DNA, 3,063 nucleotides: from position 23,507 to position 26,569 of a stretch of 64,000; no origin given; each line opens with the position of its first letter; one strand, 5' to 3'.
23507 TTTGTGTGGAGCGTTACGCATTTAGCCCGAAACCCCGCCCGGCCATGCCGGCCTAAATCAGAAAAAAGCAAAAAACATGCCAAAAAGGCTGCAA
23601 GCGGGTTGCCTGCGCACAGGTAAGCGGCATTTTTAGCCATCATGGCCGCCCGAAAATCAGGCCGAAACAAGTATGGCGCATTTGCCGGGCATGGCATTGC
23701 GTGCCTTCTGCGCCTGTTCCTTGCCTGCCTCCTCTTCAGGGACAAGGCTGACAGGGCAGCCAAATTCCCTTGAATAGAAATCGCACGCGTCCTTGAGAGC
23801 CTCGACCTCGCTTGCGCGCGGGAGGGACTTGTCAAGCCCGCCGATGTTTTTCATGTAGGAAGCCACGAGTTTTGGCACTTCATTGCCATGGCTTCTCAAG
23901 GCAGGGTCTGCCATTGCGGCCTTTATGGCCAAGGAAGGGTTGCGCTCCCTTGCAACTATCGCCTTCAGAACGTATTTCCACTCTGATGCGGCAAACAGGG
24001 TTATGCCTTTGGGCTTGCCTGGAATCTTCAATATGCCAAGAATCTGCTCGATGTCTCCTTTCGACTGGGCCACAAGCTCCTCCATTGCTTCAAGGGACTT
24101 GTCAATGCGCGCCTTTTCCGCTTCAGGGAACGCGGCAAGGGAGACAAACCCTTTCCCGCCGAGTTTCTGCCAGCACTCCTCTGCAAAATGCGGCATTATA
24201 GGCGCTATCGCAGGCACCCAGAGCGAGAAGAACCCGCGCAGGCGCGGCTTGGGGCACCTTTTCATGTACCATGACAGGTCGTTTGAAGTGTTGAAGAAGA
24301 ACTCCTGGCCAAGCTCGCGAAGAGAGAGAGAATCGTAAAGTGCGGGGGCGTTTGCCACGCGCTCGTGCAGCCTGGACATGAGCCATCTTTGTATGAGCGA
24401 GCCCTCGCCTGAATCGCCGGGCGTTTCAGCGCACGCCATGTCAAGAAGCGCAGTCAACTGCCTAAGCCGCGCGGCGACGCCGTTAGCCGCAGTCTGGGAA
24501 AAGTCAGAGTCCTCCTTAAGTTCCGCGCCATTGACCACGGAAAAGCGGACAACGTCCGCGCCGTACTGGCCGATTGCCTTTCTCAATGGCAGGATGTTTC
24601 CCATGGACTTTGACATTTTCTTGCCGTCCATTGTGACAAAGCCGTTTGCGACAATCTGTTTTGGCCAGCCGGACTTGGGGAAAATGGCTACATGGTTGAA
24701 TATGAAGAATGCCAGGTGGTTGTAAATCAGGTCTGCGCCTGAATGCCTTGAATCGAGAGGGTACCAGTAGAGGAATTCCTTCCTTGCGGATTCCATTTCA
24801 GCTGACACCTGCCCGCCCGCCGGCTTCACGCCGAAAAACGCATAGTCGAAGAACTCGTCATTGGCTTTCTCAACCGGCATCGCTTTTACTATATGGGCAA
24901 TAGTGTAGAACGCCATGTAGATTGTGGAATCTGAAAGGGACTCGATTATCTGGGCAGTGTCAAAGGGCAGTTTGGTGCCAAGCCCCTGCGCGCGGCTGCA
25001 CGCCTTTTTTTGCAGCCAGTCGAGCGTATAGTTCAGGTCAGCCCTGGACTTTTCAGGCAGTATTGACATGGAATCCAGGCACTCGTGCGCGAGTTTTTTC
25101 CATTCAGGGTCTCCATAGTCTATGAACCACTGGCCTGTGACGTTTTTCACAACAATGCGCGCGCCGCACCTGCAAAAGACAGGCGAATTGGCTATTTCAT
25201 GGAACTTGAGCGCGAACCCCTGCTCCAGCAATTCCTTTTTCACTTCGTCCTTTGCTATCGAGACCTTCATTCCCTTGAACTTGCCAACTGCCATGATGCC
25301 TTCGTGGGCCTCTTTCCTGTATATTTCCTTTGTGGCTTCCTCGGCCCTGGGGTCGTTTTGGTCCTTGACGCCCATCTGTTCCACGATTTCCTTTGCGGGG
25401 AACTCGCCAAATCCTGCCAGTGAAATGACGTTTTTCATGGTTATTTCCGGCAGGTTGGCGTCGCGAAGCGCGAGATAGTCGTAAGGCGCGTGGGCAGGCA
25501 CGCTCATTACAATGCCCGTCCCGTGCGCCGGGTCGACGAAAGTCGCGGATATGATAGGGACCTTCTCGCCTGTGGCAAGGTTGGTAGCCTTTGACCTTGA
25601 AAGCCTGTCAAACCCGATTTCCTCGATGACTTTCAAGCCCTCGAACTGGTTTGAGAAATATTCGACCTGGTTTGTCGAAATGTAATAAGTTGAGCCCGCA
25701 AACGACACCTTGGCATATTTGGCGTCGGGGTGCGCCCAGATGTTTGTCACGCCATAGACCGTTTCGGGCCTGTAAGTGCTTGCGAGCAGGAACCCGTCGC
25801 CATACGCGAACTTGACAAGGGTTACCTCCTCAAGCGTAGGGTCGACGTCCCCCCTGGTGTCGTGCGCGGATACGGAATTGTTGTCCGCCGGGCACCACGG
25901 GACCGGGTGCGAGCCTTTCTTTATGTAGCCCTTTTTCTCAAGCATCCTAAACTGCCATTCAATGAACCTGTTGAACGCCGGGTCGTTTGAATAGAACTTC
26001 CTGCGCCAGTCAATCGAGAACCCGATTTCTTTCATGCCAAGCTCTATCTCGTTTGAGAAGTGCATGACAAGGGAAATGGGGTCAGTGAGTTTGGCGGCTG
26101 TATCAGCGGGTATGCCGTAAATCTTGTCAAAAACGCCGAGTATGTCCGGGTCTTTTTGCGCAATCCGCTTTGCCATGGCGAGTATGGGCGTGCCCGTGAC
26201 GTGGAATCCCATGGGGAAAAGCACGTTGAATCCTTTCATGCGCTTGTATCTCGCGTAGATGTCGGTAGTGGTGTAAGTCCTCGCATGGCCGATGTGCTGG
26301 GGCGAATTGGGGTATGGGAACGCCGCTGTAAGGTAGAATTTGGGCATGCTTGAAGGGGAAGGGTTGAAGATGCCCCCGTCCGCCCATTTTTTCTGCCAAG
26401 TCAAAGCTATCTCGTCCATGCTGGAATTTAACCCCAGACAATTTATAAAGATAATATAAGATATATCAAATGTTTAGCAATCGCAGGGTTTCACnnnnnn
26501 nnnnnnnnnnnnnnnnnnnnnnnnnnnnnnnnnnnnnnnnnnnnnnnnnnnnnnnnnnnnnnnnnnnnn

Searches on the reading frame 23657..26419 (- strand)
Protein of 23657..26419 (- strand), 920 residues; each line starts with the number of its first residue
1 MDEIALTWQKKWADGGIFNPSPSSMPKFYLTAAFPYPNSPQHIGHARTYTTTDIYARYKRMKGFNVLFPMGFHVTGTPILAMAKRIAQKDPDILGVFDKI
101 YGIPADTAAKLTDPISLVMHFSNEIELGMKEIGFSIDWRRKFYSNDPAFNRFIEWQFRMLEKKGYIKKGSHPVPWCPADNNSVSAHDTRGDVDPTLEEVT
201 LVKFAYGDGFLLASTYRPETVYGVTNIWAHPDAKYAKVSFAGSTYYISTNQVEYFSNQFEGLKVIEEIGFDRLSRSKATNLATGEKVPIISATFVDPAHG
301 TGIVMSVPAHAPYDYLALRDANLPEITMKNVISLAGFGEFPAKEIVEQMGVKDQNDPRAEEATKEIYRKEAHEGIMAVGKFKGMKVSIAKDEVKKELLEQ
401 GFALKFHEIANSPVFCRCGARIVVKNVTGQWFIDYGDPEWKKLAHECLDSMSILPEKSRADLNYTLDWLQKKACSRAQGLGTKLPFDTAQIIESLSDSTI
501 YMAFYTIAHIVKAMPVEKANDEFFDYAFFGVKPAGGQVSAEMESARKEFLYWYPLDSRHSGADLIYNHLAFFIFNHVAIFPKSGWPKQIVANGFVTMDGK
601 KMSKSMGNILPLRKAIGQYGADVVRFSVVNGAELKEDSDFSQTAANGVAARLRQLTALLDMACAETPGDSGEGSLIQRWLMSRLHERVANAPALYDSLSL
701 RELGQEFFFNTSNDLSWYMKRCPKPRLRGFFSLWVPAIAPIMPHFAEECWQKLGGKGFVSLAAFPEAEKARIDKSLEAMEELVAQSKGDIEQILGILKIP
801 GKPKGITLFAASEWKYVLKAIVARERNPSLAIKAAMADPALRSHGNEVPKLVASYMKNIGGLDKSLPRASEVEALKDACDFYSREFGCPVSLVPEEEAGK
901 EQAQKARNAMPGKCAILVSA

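Call 49: search_protein_families(library=pfam, proteins=[window:23657-26419:-], max_evalue=0.001)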
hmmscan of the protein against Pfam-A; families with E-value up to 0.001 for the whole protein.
window:23657-26419:- (920 aa): 5 families
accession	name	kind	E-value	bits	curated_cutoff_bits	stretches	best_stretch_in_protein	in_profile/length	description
PF00133.28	tRNA-synt_1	-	6.1e-36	124.5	22.7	1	8-636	2-409/414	tRNA synthetases class I (I, L, M and V)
PF09334.17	tRNA-synt_1g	-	2.3e-28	99.5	20.1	2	29-85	2-58/391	tRNA synthetases class I (M)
PF08264.19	Anticodon_1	-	1.9e-18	67.2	25.1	1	678-798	2-137/148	Anticodon-binding domain of tRNA ligase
PF01406.26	tRNA-synt_1e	-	4.3e-14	53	27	1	555-644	208-295/301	tRNA synthetases class I (C) catalytic domain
PF13603.12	tRNA-synt_1_2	-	2.8e-08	33.9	25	1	215-333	27-141/185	Leucyl-tRNA synthetase, editing domain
